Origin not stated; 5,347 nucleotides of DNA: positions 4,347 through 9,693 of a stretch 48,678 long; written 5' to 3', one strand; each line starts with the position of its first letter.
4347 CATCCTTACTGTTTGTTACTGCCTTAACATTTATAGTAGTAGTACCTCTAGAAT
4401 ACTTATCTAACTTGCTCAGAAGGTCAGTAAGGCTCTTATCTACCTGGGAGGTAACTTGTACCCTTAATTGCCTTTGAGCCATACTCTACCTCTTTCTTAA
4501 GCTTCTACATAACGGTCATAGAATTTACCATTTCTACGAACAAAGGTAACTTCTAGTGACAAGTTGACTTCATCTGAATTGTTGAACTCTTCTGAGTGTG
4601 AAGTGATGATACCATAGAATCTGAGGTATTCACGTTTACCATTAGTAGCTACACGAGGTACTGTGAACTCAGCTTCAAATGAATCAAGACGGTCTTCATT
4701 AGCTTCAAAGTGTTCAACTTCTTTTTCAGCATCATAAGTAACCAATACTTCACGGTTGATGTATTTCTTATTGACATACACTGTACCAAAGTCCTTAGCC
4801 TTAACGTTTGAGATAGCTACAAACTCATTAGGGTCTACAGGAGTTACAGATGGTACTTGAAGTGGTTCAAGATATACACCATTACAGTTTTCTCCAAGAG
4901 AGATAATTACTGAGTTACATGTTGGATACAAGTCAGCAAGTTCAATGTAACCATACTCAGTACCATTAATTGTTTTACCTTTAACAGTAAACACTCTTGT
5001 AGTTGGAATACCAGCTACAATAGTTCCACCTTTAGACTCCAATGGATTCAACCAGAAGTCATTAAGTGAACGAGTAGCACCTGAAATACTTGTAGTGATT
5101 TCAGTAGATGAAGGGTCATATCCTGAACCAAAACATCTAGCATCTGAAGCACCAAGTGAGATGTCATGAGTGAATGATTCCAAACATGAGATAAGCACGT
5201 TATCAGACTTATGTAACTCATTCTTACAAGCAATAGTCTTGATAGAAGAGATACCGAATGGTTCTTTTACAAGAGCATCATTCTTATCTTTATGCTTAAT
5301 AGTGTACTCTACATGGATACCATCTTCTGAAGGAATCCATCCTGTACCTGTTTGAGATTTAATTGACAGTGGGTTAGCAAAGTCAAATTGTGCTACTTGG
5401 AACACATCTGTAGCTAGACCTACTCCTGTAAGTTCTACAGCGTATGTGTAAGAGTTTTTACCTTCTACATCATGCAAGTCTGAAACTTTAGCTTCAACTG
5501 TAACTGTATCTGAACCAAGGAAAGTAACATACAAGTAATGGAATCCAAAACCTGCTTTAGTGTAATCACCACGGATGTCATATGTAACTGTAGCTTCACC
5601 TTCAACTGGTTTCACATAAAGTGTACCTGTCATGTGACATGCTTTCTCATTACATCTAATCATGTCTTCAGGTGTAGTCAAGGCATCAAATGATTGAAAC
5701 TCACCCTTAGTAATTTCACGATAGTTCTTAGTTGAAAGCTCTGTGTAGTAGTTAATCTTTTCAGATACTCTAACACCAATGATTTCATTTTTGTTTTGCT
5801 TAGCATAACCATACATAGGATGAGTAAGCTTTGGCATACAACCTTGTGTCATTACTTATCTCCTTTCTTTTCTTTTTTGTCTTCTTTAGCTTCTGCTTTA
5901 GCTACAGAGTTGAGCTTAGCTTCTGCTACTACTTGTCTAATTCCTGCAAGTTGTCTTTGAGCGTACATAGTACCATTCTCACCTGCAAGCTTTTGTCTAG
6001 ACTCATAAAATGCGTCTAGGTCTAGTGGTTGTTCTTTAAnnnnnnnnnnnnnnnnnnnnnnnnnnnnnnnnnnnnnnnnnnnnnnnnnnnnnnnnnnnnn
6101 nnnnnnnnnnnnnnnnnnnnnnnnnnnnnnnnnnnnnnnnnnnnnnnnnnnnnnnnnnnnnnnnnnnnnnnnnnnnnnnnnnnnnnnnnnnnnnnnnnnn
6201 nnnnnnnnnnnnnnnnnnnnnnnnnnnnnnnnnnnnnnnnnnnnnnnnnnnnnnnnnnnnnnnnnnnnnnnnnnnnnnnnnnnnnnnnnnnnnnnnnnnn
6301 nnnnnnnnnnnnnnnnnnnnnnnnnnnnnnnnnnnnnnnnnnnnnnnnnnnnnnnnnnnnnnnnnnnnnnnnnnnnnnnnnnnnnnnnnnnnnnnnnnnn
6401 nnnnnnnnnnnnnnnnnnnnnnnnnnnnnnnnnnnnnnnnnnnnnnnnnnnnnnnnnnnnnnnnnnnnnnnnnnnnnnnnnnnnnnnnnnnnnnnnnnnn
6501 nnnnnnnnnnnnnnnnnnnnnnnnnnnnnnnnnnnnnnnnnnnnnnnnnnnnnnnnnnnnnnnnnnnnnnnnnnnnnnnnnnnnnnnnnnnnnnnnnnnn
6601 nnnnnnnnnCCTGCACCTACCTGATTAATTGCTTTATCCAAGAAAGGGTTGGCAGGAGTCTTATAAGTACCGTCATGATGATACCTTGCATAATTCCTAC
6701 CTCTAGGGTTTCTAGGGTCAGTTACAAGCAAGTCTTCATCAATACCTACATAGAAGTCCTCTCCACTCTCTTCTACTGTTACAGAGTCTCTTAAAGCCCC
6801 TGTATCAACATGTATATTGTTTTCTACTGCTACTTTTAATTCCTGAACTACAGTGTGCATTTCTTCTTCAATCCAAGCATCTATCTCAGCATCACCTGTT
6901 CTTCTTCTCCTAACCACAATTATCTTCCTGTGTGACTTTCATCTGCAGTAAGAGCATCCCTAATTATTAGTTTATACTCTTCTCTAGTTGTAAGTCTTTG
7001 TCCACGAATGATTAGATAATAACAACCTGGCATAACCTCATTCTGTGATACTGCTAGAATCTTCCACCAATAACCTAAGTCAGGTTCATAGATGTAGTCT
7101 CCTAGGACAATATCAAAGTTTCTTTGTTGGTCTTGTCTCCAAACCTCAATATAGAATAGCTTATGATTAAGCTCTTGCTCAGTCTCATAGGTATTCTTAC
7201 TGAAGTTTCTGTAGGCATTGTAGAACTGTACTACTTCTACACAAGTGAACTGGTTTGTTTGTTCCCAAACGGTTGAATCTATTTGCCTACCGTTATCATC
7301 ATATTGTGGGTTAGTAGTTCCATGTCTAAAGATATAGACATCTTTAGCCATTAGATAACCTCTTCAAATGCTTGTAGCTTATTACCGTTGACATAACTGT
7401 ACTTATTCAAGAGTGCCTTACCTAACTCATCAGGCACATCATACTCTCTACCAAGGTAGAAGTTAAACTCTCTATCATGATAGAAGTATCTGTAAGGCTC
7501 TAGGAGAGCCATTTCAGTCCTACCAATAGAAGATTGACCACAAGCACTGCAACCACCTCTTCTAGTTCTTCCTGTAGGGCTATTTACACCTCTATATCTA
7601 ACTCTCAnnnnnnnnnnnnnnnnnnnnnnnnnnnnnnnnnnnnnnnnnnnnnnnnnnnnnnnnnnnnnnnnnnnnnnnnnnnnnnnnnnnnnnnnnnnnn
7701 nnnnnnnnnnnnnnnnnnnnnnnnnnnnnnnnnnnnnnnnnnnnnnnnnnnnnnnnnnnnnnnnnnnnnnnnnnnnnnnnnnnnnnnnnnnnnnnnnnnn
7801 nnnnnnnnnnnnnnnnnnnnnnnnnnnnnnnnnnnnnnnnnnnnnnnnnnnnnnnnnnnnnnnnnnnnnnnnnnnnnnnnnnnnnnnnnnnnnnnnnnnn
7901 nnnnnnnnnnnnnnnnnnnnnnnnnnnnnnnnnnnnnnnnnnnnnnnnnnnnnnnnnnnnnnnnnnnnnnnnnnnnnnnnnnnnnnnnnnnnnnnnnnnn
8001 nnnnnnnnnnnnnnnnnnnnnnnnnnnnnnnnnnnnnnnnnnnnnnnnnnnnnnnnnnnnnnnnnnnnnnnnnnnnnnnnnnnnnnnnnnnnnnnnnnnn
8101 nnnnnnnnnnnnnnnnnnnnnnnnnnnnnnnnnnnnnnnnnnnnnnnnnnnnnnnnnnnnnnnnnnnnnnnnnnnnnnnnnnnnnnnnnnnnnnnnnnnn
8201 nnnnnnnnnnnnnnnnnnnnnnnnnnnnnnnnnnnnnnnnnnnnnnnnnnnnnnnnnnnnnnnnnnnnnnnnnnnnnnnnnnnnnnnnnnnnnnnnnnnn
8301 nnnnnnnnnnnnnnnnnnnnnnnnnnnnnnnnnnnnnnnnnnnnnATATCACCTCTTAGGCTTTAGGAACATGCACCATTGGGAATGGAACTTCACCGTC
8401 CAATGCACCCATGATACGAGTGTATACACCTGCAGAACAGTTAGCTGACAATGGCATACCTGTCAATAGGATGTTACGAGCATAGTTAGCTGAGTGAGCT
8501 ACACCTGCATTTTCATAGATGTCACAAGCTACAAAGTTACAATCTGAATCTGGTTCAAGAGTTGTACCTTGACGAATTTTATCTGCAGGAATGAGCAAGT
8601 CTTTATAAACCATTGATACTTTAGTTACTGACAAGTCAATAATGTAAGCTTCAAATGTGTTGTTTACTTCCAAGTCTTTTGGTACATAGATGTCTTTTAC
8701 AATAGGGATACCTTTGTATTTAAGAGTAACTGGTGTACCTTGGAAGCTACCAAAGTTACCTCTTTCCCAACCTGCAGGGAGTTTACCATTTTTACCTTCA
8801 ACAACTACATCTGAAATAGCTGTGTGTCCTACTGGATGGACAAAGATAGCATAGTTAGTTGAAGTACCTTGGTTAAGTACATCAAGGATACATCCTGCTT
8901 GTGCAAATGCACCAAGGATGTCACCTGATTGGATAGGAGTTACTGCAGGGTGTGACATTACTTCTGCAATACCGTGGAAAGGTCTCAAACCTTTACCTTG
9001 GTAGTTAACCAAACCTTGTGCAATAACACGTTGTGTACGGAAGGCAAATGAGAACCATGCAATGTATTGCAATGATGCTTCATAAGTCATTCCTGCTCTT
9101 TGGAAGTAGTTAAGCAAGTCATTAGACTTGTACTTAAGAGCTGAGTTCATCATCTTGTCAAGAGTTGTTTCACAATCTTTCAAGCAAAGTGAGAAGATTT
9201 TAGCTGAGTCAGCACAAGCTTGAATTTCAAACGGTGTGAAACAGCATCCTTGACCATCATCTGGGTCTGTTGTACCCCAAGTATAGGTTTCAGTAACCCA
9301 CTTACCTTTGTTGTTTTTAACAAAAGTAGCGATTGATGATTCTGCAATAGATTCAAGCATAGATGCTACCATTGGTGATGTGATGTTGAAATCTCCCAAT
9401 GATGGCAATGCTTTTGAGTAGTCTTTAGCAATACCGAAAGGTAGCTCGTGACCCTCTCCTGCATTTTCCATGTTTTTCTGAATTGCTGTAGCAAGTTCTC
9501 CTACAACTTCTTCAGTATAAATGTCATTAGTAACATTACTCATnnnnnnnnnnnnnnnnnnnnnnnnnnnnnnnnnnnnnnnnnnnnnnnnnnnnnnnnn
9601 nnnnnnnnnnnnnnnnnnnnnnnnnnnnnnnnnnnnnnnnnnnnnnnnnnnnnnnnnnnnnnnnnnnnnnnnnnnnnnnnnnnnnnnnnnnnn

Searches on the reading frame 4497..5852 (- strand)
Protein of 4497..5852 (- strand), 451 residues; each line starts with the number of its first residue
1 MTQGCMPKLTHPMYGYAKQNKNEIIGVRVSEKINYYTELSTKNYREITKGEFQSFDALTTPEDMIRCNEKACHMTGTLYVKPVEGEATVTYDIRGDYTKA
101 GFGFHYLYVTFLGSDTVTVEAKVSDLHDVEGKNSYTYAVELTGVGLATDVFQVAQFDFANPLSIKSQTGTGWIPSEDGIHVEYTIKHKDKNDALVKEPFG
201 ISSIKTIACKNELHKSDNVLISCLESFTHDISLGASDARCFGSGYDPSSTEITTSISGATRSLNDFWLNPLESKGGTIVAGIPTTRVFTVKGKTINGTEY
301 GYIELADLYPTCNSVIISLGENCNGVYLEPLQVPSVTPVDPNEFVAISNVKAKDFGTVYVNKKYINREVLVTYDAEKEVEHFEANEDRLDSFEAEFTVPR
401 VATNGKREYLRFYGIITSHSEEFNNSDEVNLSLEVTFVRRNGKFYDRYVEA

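Call 14: search_protein_families(library=phrogs, proteins=[window:4497-5852:-], max_evalue=0.00001)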
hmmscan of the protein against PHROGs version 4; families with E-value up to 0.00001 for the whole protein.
window:4497-5852:- (451 aa): 1 family
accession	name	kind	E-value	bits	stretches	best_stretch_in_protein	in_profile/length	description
phrog_14985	-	head and packaging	2e-34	120.4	1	17-446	17-438/446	virion structural protein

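Call 53: search_protein_families(library=pfam, proteins=[window:4497-5852:-], max_evalue=0.001)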
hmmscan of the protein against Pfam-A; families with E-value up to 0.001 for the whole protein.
window:4497-5852:- (451 aa): 0 families

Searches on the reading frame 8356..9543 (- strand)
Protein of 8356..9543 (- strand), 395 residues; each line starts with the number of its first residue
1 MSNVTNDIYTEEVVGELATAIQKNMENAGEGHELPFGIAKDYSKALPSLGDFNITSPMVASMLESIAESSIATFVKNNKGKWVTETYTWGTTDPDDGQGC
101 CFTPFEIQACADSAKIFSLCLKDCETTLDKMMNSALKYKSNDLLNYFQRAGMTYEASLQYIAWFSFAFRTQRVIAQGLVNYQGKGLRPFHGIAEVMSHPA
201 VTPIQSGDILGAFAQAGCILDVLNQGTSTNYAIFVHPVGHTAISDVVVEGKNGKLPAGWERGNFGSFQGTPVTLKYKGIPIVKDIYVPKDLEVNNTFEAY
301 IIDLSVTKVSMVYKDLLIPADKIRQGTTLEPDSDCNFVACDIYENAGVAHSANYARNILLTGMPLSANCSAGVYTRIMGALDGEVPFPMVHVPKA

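Call 14: search_protein_families(library=phrogs, proteins=[window:8356-9543:-], max_evalue=0.00001)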
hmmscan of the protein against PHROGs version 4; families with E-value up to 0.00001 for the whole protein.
window:8356-9543:- (395 aa): 1 family
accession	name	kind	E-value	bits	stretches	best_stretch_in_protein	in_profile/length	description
phrog_37094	-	unknown function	1.7e-41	143.5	1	58-372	72-376/392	-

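Call 53: search_protein_families(library=pfam, proteins=[window:8356-9543:-], max_evalue=0.001)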
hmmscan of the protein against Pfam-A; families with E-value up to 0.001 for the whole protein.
window:8356-9543:- (395 aa): 0 families
